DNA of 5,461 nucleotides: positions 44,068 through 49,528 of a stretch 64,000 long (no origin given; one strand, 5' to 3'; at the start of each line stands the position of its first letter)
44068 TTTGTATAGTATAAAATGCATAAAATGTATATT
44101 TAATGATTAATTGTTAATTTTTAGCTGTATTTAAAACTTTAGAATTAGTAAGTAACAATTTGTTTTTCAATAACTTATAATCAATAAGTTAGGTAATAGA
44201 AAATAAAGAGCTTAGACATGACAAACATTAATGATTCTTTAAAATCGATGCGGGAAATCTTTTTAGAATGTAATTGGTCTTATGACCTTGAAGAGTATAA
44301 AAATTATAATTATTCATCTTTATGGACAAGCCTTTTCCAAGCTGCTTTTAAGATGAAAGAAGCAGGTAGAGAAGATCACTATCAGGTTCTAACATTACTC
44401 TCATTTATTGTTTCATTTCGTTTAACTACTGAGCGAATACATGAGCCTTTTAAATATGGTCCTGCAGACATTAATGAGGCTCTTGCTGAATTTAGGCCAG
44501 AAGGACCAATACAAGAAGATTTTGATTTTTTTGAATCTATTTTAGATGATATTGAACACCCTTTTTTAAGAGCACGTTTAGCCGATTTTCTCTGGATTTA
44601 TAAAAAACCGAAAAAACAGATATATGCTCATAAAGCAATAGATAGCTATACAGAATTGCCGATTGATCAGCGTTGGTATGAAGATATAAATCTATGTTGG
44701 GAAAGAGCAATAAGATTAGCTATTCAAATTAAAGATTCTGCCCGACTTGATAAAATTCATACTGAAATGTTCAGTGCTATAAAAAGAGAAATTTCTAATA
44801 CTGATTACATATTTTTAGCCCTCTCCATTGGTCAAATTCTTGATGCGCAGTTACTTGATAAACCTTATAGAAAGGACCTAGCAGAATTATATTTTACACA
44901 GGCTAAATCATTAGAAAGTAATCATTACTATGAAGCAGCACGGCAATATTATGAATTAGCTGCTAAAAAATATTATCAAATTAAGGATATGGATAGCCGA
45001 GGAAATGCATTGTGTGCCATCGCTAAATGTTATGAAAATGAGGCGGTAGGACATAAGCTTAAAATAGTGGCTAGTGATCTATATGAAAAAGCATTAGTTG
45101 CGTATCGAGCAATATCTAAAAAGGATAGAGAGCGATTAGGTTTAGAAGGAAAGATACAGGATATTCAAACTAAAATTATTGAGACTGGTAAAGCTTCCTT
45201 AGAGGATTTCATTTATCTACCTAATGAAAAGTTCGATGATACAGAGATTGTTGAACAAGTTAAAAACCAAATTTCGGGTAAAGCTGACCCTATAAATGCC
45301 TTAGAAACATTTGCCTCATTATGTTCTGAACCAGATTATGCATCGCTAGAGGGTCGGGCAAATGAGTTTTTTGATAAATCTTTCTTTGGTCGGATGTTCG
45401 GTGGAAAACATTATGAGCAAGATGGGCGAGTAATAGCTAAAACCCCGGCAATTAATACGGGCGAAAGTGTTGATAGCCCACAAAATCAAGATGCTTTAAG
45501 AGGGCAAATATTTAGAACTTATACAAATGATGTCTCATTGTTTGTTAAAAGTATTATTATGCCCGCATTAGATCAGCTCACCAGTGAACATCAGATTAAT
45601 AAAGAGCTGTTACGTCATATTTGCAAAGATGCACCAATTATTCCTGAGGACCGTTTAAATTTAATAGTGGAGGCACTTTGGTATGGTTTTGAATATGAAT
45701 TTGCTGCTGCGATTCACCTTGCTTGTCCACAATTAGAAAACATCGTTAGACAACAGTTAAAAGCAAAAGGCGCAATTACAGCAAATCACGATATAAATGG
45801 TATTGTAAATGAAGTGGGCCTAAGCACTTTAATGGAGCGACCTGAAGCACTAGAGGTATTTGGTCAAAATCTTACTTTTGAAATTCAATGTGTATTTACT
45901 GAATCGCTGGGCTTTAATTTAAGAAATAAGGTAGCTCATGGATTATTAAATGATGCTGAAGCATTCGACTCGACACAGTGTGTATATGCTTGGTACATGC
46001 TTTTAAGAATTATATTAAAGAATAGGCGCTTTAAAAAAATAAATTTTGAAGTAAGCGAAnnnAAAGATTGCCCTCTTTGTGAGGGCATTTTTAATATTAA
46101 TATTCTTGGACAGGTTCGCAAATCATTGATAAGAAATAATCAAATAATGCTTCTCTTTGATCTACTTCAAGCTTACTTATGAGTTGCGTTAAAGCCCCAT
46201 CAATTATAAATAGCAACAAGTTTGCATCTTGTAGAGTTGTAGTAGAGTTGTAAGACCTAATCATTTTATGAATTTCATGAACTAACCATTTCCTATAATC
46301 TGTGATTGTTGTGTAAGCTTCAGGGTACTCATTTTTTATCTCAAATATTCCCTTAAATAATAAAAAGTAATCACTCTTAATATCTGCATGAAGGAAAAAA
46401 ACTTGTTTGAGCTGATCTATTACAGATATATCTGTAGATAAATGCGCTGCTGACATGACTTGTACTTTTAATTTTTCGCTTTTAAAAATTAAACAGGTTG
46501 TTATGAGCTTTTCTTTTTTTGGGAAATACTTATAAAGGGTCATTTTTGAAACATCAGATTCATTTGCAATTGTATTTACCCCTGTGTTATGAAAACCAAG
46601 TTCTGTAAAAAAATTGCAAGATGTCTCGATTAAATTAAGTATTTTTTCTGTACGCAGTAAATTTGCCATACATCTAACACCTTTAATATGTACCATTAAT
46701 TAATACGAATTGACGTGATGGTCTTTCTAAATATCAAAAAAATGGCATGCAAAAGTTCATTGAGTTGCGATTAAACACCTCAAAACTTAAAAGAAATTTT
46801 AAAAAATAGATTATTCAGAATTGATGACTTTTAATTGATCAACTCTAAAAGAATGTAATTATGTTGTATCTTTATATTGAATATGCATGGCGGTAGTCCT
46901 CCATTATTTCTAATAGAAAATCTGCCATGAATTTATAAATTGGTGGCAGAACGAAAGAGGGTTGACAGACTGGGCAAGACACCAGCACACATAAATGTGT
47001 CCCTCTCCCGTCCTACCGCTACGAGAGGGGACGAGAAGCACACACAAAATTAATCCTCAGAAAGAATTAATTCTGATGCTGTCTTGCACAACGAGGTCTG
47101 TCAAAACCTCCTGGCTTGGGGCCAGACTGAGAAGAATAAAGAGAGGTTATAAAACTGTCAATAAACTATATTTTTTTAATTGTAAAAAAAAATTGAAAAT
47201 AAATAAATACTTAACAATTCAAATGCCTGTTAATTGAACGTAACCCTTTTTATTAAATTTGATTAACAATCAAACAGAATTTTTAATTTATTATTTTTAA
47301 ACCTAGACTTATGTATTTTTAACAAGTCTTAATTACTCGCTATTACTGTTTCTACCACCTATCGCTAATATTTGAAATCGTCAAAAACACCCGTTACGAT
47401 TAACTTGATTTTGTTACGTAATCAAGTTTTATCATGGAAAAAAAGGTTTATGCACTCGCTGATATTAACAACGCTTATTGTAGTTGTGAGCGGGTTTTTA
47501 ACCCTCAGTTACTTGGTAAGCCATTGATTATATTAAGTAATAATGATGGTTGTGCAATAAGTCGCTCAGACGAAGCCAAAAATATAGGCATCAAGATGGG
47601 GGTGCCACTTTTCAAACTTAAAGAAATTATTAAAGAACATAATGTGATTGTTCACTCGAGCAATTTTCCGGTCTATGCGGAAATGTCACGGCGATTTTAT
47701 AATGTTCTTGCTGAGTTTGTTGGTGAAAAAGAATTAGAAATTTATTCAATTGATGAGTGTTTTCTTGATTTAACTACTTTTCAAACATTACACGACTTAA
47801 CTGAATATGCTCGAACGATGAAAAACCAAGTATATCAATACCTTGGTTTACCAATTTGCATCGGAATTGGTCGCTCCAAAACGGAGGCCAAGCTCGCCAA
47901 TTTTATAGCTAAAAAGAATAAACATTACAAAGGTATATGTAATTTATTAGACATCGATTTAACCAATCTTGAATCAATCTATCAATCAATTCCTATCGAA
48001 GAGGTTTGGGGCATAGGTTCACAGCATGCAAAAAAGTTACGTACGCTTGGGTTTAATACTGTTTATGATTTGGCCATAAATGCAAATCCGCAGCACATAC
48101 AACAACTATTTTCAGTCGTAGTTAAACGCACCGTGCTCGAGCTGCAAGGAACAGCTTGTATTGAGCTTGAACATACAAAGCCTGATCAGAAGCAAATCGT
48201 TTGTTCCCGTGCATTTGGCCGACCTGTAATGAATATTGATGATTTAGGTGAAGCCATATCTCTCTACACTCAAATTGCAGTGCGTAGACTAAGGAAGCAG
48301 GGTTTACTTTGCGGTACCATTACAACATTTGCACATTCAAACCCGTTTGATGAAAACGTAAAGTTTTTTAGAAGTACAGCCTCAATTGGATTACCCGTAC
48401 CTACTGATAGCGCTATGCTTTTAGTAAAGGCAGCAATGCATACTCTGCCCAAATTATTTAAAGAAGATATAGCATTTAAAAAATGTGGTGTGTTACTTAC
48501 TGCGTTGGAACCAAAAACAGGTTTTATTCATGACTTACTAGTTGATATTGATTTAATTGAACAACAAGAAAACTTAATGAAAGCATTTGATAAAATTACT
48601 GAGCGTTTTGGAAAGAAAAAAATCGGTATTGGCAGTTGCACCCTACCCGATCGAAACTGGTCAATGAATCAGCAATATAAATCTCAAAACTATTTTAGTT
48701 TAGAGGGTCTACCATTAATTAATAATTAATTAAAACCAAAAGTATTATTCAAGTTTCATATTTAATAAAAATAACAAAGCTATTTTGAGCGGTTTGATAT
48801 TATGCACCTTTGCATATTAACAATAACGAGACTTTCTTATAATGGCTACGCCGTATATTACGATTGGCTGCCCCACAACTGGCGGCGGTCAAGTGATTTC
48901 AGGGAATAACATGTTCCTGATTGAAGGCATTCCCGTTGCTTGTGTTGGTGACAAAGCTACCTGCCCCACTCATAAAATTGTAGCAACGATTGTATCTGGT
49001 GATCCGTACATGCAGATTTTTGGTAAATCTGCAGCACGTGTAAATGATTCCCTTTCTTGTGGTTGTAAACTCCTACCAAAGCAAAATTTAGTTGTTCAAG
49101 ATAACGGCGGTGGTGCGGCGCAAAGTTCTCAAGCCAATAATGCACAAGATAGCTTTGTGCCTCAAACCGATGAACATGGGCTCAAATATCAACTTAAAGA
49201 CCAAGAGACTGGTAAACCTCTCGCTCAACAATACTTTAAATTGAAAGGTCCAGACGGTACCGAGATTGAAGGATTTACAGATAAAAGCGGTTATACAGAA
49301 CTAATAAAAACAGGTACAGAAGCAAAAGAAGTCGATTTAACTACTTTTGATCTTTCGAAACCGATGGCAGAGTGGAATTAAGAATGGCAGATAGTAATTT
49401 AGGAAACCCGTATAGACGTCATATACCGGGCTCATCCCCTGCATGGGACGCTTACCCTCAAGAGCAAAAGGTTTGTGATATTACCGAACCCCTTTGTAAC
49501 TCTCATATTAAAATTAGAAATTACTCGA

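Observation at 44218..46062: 614-aa helical-repeat protein with a C-terminal HEPN RNxxxH motif: candidate single-gene abortive-infection/defence effector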

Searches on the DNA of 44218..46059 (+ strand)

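Call 80: search_rna_families(sources=[L086, L089, L098, L103], threshold=gathering)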
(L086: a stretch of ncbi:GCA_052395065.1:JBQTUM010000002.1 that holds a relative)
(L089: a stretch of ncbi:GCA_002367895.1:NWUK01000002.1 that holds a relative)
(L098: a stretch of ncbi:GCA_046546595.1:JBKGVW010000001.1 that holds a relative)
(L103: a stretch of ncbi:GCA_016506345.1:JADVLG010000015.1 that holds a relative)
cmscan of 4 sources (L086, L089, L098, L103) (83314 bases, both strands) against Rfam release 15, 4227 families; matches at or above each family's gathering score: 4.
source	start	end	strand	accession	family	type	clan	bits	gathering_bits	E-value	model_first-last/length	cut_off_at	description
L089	9602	9690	-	RF01695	C4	Gene; antisense;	CL00128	80.6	45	4.3e-14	1-87/87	no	C4 antisense RNA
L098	10248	10334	+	RF01695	C4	Gene; antisense;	CL00128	62.5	45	1.3e-09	1-87/87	no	C4 antisense RNA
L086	12730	12816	-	RF01695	C4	Gene; antisense;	CL00128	46.3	45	1.4e-05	1-87/87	no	C4 antisense RNA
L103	12715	12801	-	RF01695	C4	Gene; antisense;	CL00128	46.3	45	1.4e-05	1-87/87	no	C4 antisense RNA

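Call 90: search_rna_families(sources=[L105, L106, L107, L108, L109, L110, L111, L112, L113, L008, L072, L020], threshold=gathering)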
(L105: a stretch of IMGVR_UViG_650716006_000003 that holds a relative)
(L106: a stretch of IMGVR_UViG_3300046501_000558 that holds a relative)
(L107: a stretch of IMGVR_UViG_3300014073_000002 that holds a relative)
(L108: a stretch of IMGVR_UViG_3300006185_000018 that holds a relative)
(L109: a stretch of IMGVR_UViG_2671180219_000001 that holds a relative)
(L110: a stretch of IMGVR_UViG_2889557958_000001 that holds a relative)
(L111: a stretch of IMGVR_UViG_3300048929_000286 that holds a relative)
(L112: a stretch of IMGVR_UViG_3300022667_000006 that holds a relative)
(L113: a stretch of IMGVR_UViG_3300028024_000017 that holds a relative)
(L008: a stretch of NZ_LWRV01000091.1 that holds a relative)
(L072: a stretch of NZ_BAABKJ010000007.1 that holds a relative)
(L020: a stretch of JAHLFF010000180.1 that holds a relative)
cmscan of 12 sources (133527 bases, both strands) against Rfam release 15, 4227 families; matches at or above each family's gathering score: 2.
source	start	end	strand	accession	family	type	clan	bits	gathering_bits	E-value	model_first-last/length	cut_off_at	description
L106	8668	8754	-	RF01695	C4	Gene; antisense;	CL00128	51.4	45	1.2e-06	1-87/87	no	C4 antisense RNA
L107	1333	1419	-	RF01695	C4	Gene; antisense;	CL00128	51.4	45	1.2e-06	1-87/87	no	C4 antisense RNA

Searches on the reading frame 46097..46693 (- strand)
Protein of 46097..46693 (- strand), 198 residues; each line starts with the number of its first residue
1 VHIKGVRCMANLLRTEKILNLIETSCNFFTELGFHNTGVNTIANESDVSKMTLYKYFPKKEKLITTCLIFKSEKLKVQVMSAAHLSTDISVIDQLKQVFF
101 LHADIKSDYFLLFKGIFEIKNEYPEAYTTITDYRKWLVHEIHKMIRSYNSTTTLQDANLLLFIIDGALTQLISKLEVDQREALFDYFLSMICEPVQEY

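Call 20: search_protein_families(library=pfam, proteins=[window:46097-46693:-], max_evalue=0.01)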
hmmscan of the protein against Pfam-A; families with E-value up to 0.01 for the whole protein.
window:46097-46693:- (198 aa): 2 families
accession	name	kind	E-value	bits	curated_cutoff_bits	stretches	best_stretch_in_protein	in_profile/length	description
PF00440.29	TetR_N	-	1.9e-10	40.8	24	1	21-64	1-44/47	Bacterial regulatory proteins, tetR family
PF02796.21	HTH_7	-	5e-05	23.8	23.8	1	38-59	23-44/45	Helix-turn-helix domain of resolvase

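Call 87: find_related_loci(query=window:46097-46693:-, collection=viral_contigs, flank=6000)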
Query window:46097-46693:- (198 aa) in viral_contigs; peptide patterns used: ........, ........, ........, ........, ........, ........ (x = any residue, [..] = any of these).
4 stretches matched a pattern, but none encodes a relative of the query by tblastn (E <= 1e-3).

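Call 91: find_related_loci(query=A6, collection=metagenome_contigs, flank=6000)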
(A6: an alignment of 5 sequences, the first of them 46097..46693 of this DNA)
Query A6 (198 aa) in metagenome_contigs; peptide patterns used: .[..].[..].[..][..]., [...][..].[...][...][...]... (x = any residue, [..] = any of these).
600 stretches matched a pattern (row limit reached: there are more); 365 encode a relative of the query (tblastn E <= 1e-3); the best 80 are kept; 80 distinct loci.
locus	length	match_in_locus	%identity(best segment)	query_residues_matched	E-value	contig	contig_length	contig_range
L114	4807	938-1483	42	7-188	2e-50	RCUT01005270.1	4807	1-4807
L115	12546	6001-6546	43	7-188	2e-48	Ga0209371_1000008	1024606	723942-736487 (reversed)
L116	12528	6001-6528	42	17-192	1e-47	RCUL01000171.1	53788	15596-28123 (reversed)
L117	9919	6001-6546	42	7-188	2e-47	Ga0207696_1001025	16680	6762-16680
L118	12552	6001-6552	41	8-192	3e-47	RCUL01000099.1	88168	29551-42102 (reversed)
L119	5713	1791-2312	43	16-189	2e-46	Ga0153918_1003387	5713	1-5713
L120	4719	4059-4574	41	17-188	5e-46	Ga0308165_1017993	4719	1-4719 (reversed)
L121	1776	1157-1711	42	7-191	7e-47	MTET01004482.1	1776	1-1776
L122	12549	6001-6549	42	7-189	4e-46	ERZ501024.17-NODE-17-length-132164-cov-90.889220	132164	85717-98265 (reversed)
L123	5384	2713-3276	39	3-192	4e-46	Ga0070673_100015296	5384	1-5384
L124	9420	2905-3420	40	17-188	8e-46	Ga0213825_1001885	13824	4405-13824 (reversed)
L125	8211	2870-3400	41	9-185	7e-46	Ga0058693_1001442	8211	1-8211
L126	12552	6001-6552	40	8-192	9e-46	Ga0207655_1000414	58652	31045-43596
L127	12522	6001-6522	45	15-188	1e-45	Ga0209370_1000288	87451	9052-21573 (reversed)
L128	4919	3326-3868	42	9-189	1e-45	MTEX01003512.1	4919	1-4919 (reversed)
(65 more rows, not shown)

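Call 92: find_related_loci(query=A6, collection=viral_contigs, flank=6000)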
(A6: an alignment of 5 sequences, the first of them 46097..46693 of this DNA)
Query A6 (198 aa) in viral_contigs; peptide patterns used: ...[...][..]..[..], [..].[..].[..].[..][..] (x = any residue, [..] = any of these).
85 stretches matched a pattern; 3 encode a relative of the query (tblastn E <= 1e-3); 3 distinct loci.
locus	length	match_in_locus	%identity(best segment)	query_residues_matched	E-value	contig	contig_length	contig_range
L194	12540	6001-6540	57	9-188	2e-68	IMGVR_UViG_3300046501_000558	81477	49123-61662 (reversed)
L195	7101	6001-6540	55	9-188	8e-67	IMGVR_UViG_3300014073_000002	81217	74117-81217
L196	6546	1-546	42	9-190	3e-50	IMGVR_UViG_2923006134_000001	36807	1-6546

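Call 98: search_protein_families(library=pfam, alignment_id=A7, max_evalue=0.00001)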
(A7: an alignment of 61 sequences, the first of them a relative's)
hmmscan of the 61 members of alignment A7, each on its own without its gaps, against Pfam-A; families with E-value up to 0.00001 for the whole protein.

A. member 1, L114:1627-2016:- (130 aa): 0 families

B. families by the number of members that match (of 61 scanned): 42 families (the first 25 are shown)
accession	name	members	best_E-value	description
PF06114.19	Peptidase_M78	3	1.2e-22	IrrE N-terminal-like domain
PF00440.29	TetR_N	3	5.5e-14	Bacterial regulatory proteins, tetR family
PF20693.3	YobI-ATPase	2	1.9e-120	YobI-like P-loop NTPase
PF10118.14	Metal_hydrol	2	7.5e-87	Predicted metal-dependent hydrolase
PF00202.27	Aminotran_3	2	1.8e-75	Aminotransferase class-III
PF00593.30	TonB_dep_Rec_b-barrel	2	2.8e-49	TonB dependent receptor-like, beta-barrel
PF00881.29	Nitroreductase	2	6.8e-34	Nitroreductase family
PF01638.23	HxlR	2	3.7e-28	HxlR-like helix-turn-helix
PF07715.20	Plug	2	7.4e-21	TonB-dependent Receptor Plug Domain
PF13304.12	AAA_21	2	8.3e-19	AAA domain, putative AbiEii toxin, Type IV TA system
PF13476.12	AAA_23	2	3.4e-18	AAA domain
PF02463.25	SMC_N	2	7.6e-17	RecF/RecN/SMC N terminal domain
PF14246.11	TetR_C_7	2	7e-16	AefR-like transcriptional repressor, C-terminal domain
PF14512.11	TM1586_NiRdase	2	2.2e-09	Putative TM nitroreductase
PF05954.17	Phage_GPD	1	4e-56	Phage tail baseplate hub (GPD)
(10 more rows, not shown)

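Call 99: search_protein_families(library=padloc, alignment_id=A7, max_evalue=1e-10)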
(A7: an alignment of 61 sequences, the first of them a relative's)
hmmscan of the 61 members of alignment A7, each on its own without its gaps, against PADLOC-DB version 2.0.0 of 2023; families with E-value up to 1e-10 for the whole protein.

A. member 1, L114:1627-2016:- (130 aa): 0 families

B. families by the number of members that match (of 61 scanned): 152 families (the first 25 are shown)
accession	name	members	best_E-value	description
PDLC04141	capP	3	2.8e-21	capP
PDLC03950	RmrA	2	8.8e-117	-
PDLC03949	RmrA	2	2.1e-90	-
PDLC02220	Tmn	2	4.8e-80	-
PDLC03946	RmrA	2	5.8e-76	-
PDLC03948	RmrA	2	1e-62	-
PDLC03951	RmrA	2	2.2e-62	-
PDLC03947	RmrA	2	2.8e-60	-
PDLC03955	RmrA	2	1.1e-57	-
PDLC03954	RmrA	2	3.1e-56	-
PDLC03952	RmrA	2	4.6e-56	-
PDLC03944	RmrA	2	1.2e-54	-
PDLC03943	RmrA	2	1.1e-45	-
PDLC03956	RmrA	2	8.9e-44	-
PDLC03945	RmrA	2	5.7e-42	-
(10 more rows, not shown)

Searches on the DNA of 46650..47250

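Call 83: search_rna_families(source=window, start=46650, end=47250, threshold=gathering, show_alignments=1)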
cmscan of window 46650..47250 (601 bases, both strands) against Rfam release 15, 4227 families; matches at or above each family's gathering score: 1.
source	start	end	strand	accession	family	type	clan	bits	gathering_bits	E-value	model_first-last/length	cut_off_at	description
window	46939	47023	-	RF01695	C4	Gene; antisense;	CL00128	56.4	45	3.1e-10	1-87/87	no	C4 antisense RNA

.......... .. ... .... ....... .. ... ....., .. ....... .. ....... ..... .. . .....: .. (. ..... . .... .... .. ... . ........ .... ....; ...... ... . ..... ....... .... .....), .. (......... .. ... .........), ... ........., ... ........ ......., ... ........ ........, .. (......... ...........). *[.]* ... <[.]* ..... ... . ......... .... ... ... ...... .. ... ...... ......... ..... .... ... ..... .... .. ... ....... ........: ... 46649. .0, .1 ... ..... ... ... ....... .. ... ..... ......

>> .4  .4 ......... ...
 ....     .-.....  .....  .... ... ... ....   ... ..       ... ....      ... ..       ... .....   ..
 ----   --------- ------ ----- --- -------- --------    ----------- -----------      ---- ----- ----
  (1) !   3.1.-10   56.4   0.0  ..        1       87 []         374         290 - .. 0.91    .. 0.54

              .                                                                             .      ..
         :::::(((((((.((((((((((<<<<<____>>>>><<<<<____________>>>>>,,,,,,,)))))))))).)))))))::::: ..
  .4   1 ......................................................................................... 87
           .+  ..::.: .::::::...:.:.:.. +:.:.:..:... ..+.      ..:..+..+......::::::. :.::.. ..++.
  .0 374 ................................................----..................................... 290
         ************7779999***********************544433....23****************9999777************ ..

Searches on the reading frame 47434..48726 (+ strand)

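Call 20: search_protein_families(library=pfam, proteins=[window:47434-48726:+], max_evalue=0.01)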
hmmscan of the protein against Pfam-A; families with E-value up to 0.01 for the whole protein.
window:47434-48726:+ (431 aa): 5 families
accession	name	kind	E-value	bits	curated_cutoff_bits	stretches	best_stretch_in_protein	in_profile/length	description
PF00817.25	IMS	-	7.6e-36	123.7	23.2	1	10-155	2-146/148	impB/mucB/samB family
PF11799.13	IMS_C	-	1.1e-17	64.9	20.7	1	253-362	2-103/109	impB/mucB/samB family C-terminal domain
PF13438.11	DUF4113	-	3.6e-09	37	24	1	380-420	2-41/51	Domain of unknown function (DUF4113)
PF11798.14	IMS_HHH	-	0.00085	19.9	24.4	0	185-206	10-31/32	IMS family HHH motif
PF10391.15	DNA_pol_lambd_f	-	0.0033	17.6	29.8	0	190-214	5-29/51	Fingers domain of DNA polymerase lambda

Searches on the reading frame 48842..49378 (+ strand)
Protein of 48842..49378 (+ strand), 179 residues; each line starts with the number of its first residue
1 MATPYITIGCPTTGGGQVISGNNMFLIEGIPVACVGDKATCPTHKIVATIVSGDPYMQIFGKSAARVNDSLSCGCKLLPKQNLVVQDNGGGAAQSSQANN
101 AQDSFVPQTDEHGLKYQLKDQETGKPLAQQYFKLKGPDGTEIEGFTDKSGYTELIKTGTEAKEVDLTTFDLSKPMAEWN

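Call 20: search_protein_families(library=pfam, proteins=[window:48842-49378:+], max_evalue=0.01)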
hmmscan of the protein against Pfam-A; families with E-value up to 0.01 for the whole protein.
window:48842-49378:+ (179 aa): 1 family
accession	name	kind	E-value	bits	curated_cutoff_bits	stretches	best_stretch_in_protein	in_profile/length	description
PF05488.18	PAAR_motif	-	1.3e-21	77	27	1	9-78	2-69/70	PAAR motif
